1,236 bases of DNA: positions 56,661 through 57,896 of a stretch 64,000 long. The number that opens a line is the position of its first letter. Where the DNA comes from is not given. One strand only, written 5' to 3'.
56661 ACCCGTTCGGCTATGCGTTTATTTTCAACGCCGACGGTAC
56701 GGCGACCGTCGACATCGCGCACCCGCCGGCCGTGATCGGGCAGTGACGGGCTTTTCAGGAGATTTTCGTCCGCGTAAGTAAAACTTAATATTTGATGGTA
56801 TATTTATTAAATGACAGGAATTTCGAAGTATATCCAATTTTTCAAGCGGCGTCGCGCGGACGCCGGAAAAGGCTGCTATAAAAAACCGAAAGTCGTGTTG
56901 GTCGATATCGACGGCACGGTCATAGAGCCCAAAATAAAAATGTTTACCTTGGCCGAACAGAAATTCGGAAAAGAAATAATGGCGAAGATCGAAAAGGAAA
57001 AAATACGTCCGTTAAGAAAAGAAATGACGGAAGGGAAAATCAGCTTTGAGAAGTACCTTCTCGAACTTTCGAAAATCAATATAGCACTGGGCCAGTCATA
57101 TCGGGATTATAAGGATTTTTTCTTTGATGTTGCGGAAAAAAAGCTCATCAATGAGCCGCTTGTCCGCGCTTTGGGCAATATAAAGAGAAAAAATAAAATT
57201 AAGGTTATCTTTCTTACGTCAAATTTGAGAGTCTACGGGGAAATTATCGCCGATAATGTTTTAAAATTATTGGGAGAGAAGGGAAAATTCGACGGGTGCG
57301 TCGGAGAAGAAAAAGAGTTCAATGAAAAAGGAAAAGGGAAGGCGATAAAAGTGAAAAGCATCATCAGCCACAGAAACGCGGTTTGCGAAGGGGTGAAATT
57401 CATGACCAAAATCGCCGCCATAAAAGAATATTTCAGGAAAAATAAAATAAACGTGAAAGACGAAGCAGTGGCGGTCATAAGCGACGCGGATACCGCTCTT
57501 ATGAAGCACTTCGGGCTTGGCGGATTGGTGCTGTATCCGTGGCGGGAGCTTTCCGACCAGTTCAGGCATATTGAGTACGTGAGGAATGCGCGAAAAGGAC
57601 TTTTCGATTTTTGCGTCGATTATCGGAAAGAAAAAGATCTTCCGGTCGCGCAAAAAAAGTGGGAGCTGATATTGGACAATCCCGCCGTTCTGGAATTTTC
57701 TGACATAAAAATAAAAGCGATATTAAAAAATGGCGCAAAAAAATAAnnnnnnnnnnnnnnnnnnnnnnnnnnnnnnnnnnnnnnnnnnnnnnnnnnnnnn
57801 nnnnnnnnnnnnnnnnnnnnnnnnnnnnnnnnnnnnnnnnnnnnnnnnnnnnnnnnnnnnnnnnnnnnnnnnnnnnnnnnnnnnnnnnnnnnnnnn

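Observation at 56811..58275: AT-rich two-gene island: HAD phosphatase-like hydrolase overlapping a CPT/zeta-toxin-like P-loop kinase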

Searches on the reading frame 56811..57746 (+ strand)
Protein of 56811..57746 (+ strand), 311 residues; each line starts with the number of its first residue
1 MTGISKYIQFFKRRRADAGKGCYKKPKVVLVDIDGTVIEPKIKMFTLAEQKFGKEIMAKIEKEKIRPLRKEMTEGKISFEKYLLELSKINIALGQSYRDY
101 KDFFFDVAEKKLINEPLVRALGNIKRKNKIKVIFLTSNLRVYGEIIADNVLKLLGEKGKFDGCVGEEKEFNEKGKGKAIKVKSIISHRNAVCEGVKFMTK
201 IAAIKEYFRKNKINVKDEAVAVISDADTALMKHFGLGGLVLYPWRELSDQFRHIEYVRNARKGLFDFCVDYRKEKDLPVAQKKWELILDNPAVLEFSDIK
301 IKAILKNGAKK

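Call 3: search_protein_families(library=pfam, proteins=[window:56811-57746:+], max_evalue=1)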
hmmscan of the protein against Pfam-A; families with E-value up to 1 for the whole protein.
window:56811-57746:+ (311 aa): 3 families
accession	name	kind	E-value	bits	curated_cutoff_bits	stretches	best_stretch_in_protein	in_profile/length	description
PF00702.32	Hydrolase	-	3.4e-06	28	26.4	1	27-173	2-154/191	haloacid dehalogenase-like hydrolase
PF12710.13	HAD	-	0.00065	20.6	27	1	29-183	1-161/189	haloacid dehalogenase-like hydrolase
PF18510.6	NUC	-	0.4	11.6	25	0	246-286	23-62/162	Nuclease domain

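Call 4: search_protein_families(library=ncbifam, proteins=[window:56811-57746:+], max_evalue=1)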
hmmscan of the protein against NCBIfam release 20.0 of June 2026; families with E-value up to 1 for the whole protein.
window:56811-57746:+ (311 aa): 2 families
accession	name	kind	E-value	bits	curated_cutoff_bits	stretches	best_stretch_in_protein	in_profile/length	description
NF009552.0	PRK12997.1-4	equivalog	0.028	13.3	921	1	192-239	72-119/477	PTS sugar transporter subunit IIC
NF009700.0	PRK13226.1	equivalog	0.16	11.6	342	1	24-69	10-55/229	phosphoglycolate phosphatase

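Call 7: search_solved_structures(query=window:56811-57746:+, max_evalue=1, show_alignments=3)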
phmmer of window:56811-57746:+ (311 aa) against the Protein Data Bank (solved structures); distinct sequences matched with E-value up to 1: 4.
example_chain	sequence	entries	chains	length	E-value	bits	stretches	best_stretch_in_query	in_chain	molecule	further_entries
7uj2_A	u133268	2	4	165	0.075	15.4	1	147-218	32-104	Outer surface protein C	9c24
7bml_A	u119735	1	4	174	0.081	15.3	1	148-218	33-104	Outer surface protein C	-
8v4g_A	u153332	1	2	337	0.13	14.7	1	87-159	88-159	Putative nucleotide sugar dehydratase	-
8v4h_A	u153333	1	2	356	0.15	14.5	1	87-158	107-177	Putative nucleotide sugar dehydratase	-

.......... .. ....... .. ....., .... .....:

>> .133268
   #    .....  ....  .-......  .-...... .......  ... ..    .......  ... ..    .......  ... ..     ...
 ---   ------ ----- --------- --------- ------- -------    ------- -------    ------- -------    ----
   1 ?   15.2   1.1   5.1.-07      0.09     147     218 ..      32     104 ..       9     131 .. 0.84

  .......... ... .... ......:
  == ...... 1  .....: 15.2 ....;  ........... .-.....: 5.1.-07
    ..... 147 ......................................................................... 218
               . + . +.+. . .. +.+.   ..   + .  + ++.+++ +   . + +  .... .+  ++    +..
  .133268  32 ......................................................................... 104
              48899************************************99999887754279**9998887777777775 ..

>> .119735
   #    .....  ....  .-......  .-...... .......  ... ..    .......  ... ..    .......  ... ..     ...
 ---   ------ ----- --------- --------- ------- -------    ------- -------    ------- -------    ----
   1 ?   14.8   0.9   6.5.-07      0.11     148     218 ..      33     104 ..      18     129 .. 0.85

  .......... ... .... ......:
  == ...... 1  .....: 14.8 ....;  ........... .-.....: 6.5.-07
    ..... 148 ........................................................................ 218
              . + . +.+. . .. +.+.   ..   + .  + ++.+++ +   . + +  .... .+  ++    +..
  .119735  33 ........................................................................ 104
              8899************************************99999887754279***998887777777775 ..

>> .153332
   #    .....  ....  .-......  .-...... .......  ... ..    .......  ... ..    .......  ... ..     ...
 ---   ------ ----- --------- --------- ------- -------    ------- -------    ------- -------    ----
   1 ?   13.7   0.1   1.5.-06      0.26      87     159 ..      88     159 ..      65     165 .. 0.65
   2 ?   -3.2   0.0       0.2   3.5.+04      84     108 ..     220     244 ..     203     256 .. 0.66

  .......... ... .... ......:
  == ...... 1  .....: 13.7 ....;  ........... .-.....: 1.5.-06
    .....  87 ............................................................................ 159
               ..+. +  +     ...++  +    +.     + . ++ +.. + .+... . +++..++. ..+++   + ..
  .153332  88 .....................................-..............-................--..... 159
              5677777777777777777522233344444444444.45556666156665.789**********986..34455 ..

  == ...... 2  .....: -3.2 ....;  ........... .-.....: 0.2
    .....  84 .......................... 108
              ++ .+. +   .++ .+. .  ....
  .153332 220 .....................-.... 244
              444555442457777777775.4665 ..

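Call 8: search_protein_families(library=padloc, proteins=[window:56811-57746:+], max_evalue=1)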
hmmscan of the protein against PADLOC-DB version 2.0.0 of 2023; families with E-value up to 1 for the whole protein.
window:56811-57746:+ (311 aa): 0 families

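Call 9: search_protein_families(library=phrogs, proteins=[window:56811-57746:+], max_evalue=1)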
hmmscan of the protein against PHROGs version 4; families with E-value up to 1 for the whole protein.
window:56811-57746:+ (311 aa): 2 families
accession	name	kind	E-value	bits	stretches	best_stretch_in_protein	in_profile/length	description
phrog_17754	-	unknown function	0.0074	17.5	1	65-95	52-82/86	-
phrog_37154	-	unknown function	0.089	13.9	1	147-214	56-123/132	-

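Call 11: find_homologous_proteins(query=window:56811-57746:+, max_evalue=0.001)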
Query window:56811-57746:+ (311 aa): 34 proteins with E <= 0.001 among 2691 candidates.
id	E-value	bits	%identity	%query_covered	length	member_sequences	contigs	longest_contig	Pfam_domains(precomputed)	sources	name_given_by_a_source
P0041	2.3e-198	675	100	100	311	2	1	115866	PF00702.33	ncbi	-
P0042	8.8e-155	532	79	97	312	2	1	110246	-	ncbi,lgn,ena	ncbi:MAG: hypothetical protein WC587_00160 [Candidatus Paceibacterota bacterium]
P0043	4.5e-148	510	76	98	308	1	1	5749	-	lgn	-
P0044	7.3e-146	503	73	100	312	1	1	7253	-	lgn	-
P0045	4.2e-145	501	75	100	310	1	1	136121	-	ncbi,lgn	-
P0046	8.6e-141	486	69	100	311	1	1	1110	-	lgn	-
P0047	1.2e-140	486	73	100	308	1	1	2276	PF00702.33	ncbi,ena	-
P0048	7.0e-139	480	71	100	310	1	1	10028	-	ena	-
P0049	2.6e-136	472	68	100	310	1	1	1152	-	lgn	-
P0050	4.2e-133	461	67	98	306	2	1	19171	-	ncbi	-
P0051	2.0e-129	449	65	100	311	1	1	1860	-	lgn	-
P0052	2.1e-123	429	64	99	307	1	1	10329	-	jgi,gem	-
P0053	1.3e-122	427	64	98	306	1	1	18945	-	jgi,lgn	jgi:hypothetical protein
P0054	1.7e-121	423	64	97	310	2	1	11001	-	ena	-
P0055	9.6e-121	421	74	85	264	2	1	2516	-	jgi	-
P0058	1.1e-118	414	63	98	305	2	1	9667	PF00702.33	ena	-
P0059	1.6e-118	413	65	94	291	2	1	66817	PF12710.14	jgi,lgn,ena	jgi:hypothetical protein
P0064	1.9e-115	403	61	99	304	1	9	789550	-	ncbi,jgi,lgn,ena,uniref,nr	ncbi:MAG: hypothetical protein ACD_81C00126G0023 [uncultured bacterium]|uniref:Uncharacterized prote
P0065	1.1e-113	397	60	98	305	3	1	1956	PF00702.33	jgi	-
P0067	4.8e-113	395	61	99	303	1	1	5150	PF00702.33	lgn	-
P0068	1.6e-112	394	60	96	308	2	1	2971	PF00702.33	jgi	-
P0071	6.2e-109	382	57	100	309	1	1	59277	PF00702.33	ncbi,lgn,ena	-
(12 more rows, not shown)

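Call 19: search_solved_structures(query=A2, max_evalue=1, show_alignments=4)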
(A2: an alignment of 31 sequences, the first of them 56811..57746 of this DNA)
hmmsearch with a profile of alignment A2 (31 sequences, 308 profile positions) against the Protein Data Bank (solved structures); distinct sequences matched with E-value up to 1: 6.
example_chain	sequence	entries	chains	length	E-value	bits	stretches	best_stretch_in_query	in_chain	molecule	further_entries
7uzf_M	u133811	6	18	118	0.13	14.4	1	171-235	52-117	V-type proton ATPase subunit G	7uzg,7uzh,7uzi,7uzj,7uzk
7u8o_M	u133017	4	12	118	0.14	14.4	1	171-235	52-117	V-type proton ATPase subunit G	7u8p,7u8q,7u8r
4ry0_A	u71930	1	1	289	0.49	12.6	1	130-229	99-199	Probable ribose ABC transporter, substrate-binding protein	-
5ibq_A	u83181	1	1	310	0.57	12.4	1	130-229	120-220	Probable ribose ABC transporter, substrate-binding protein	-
7uj2_A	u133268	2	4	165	0.63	12.2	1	148-217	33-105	Outer surface protein C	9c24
7bml_A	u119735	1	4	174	0.71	12.1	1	148-217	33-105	Outer surface protein C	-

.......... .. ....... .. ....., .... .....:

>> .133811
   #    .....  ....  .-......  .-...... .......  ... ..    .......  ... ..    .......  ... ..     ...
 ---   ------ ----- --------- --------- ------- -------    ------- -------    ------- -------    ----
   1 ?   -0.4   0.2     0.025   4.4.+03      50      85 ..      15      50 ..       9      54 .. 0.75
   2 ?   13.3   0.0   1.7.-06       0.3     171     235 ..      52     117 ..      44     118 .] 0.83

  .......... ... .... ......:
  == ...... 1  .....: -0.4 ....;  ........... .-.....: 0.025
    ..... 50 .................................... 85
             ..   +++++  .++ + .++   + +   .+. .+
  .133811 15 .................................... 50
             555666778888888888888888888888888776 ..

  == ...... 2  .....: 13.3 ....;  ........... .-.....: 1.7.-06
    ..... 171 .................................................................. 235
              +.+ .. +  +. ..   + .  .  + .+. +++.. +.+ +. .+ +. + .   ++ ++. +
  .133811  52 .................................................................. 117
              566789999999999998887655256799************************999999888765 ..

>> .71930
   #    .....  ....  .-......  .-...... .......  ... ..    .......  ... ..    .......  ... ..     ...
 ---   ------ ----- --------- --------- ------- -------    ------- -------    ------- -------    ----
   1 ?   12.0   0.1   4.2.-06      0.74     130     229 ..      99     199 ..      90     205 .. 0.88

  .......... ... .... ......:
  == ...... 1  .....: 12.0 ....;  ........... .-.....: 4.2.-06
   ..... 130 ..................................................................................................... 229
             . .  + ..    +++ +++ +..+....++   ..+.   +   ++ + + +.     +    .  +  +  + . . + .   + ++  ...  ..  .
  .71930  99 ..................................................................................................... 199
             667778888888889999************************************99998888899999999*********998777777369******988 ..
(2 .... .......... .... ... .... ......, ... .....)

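Call 28: find_encoding_contigs(protein=P0064, flank=6000, max_places=2)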
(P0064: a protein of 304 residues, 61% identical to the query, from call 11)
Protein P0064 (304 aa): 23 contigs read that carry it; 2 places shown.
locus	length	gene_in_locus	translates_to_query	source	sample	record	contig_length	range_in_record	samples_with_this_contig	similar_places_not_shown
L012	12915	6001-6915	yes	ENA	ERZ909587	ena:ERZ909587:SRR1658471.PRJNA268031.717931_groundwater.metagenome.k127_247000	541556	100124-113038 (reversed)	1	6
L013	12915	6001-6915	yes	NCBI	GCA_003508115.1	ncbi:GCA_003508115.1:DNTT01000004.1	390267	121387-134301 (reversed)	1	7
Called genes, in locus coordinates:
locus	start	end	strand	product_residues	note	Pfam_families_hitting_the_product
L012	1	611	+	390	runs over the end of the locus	PF03033:Glyco_transf_28, PF04101:Glyco_tran_28_C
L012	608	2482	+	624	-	PF00756:Esterase (weak), PF00135:COesterase (weak), PF00561:Abhydrolase_1, PF12697:Abhydrolase_6 (faint), PF20434:BD-FAE (faint), PF12146:Hydrolase_4 (weak), PF00326:Peptidase_S9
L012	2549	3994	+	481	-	PF00749:tRNA-synt_1c, PF19269:Anticodon_2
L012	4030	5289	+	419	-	PF01551:Peptidase_M23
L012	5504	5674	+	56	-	-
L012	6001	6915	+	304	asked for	-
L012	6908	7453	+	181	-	PF13671:AAA_33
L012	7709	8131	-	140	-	PF00293:NUDIX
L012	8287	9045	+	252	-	-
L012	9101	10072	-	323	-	PF01244:Peptidase_M19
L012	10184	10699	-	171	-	-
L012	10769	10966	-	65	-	-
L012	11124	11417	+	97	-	PF01016:Ribosomal_L27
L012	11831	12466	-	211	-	-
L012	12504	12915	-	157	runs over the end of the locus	-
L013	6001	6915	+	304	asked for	-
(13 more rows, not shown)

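Call 31: predict_structure(alignment_id=A2)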
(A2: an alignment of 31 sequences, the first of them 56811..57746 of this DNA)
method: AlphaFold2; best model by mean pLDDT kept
length: 311 residues; sequences in the alignment: 31
mean_pLDDT: 90.5   pTM: 0.90
mean pLDDT of the five models: 90.5, 87.7, 84.7, 80.0, 80.0
residues with pLDDT >= 90: 213; 70-90: 88; 50-70: 7; < 50: 3
segments of 3 or more residues with pLDDT < 50: 309-311
pLDDT, mean of each block of 10 residues (from residue 1): 82 86 92 92 72 87 93 94 92 87 93 97 97 93 96 97 94 84 93 95 97 96 94 95 83 80 93 93 97 91 78 32
secondary structure, 60 per line:
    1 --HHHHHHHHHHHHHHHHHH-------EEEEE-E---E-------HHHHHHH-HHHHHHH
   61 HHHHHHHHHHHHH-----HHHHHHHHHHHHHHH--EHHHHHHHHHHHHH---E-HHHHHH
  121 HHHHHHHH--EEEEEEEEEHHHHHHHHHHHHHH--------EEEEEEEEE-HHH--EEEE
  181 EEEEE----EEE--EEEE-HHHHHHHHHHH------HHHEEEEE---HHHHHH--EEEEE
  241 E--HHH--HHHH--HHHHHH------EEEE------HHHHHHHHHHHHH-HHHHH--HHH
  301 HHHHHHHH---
elements in order: H3-20 E28-32 H46-52 H54-73 H79-93 H97-109 H115-128 E131-139 H140-153 E162-170 E177-185 E190-192 E195-198 H200-210 E220-224 H228-233 E236-241 H249-252 H255-260 E267-270 H277-289 H291-295 H298-308

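Call 39: search_protein_representatives(alignment_id=A2)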
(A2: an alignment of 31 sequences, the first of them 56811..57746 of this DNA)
Query: 31 sequences, 308 profile positions. Proteins with E-value up to 0.001 (for the whole library): 23; up to 1e-10: 7; up to 1e-30: 3. The best 23 are listed.
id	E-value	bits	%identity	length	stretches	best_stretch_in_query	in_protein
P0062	2.6e-163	558.7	-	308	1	1-307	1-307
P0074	1.9e-101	355.6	-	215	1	1-212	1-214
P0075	1.8e-34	135.6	-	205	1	88-187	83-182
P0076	1.3e-12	63.7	-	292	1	12-228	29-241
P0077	1.5e-12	63.6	-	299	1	15-224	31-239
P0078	5.1e-12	61.8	-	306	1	5-228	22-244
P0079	1.1e-11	60.7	-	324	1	21-250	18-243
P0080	1.8e-09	53.5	-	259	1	11-247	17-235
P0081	3.8e-08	49.1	-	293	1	13-231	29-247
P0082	6.1e-08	48.4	-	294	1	6-223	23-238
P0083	1.3e-07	47.4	-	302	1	24-248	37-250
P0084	1.8e-07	46.9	-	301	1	6-214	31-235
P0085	8.5e-07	44.7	-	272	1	11-204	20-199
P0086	1.7e-06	43.7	-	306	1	25-248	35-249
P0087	1.8e-06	43.6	-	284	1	98-232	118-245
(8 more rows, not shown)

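Call 40: search_protein_families(library=pfam, proteins=[P0076, P0077, P0078, P0079, P0080, P0081, P0082, P0083, P0084, P0086], max_evalue=0.01)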
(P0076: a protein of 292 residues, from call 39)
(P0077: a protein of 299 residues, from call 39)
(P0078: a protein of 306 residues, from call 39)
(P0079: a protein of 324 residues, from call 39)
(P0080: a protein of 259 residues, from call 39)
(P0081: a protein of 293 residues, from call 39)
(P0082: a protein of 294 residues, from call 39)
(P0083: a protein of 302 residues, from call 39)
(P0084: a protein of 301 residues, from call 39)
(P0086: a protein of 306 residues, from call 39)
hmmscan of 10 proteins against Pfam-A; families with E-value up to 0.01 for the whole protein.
P0076 (292 aa): 3 families
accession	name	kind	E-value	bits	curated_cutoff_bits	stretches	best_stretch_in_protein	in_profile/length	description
PF12710.13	HAD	-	4.2e-13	50.6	27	1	46-245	1-189/189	haloacid dehalogenase-like hydrolase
PF00702.32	Hydrolase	-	3.7e-07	31.2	26.4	1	46-246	4-189/191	haloacid dehalogenase-like hydrolase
PF24857.1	THR4_C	-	0.0024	18.4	27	1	140-181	15-58/85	Threonine synthase, C-terminal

P0077 (299 aa): 3 families
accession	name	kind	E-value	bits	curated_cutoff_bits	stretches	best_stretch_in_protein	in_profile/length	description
PF12710.13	HAD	-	5.1e-09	37.3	27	1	48-245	2-187/189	haloacid dehalogenase-like hydrolase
PF00702.32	Hydrolase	-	6.2e-05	23.9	26.4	1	45-197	2-167/191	haloacid dehalogenase-like hydrolase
PF05822.18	UMPH-1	-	0.00023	21.3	23.7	1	106-250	67-199/246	Pyrimidine 5'-nucleotidase (UMPH-1)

P0078 (306 aa): 2 families
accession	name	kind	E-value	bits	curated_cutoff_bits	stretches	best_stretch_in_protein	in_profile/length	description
PF12710.13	HAD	-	6.2e-10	40.2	27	1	48-244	2-187/189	haloacid dehalogenase-like hydrolase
PF00702.32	Hydrolase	-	0.00014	22.8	26.4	1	45-196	2-167/191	haloacid dehalogenase-like hydrolase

P0079 (324 aa): 2 families
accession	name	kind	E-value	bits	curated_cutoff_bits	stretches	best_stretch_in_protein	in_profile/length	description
PF12710.13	HAD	-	4.9e-05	24.3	27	1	26-214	1-183/189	haloacid dehalogenase-like hydrolase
PF00702.32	Hydrolase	-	0.00041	21.2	26.4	1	23-155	1-143/191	haloacid dehalogenase-like hydrolase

P0080 (259 aa): 3 families
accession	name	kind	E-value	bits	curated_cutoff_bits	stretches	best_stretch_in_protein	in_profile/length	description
PF00702.32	Hydrolase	-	2e-09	38.6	26.4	1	31-158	1-151/191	haloacid dehalogenase-like hydrolase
PF12710.13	HAD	-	6.5e-07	30.4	27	1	34-210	1-184/189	haloacid dehalogenase-like hydrolase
PF13419.12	HAD_2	-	0.00024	21.7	23.8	0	36-160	3-134/178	Haloacid dehalogenase-like hydrolase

P0081 (293 aa): 1 family
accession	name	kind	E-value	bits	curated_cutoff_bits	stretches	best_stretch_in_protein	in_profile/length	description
PF12710.13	HAD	-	4.8e-07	30.8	27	1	47-245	2-188/189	haloacid dehalogenase-like hydrolase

P0082 (294 aa): 2 families
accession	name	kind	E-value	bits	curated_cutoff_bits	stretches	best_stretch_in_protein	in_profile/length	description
PF12710.13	HAD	-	1.3e-09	39.2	27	1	47-247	1-189/189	haloacid dehalogenase-like hydrolase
PF00702.32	Hydrolase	-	1.9e-05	25.6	26.4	1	45-191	2-161/191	haloacid dehalogenase-like hydrolase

P0083 (302 aa): 5 families
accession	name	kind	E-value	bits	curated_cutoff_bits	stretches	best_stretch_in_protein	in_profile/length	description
PF12710.13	HAD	-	3.6e-11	44.3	27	1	42-233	1-189/189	haloacid dehalogenase-like hydrolase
PF00702.32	Hydrolase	-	4.4e-11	44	26.4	1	40-236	2-191/191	haloacid dehalogenase-like hydrolase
PF13419.12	HAD_2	-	0.00013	22.5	23.8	1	42-162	1-119/178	Haloacid dehalogenase-like hydrolase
PF13344.12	Hydrolase_6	-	0.00084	19.8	27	0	118-169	10-60/101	Haloacid dehalogenase-like hydrolase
PF08282.18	Hydrolase_3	-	0.0026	18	20.9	0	120-215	13-99/255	haloacid dehalogenase-like hydrolase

P0084 (301 aa): 2 families
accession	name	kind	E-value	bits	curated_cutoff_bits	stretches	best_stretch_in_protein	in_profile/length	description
PF12710.13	HAD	-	1.7e-10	42.1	27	1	55-253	2-189/189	haloacid dehalogenase-like hydrolase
PF00702.32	Hydrolase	-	1.3e-07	32.7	26.4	1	52-186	2-146/191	haloacid dehalogenase-like hydrolase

P0086 (306 aa): 3 families
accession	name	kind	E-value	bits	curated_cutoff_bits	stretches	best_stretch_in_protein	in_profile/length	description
PF12710.13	HAD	-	7.2e-13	49.8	27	1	39-231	1-188/189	haloacid dehalogenase-like hydrolase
PF00702.32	Hydrolase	-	1.1e-10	42.7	26.4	1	37-230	2-186/191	haloacid dehalogenase-like hydrolase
PF13419.12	HAD_2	-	0.0011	19.5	23.8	1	39-149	1-109/178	Haloacid dehalogenase-like hydrolase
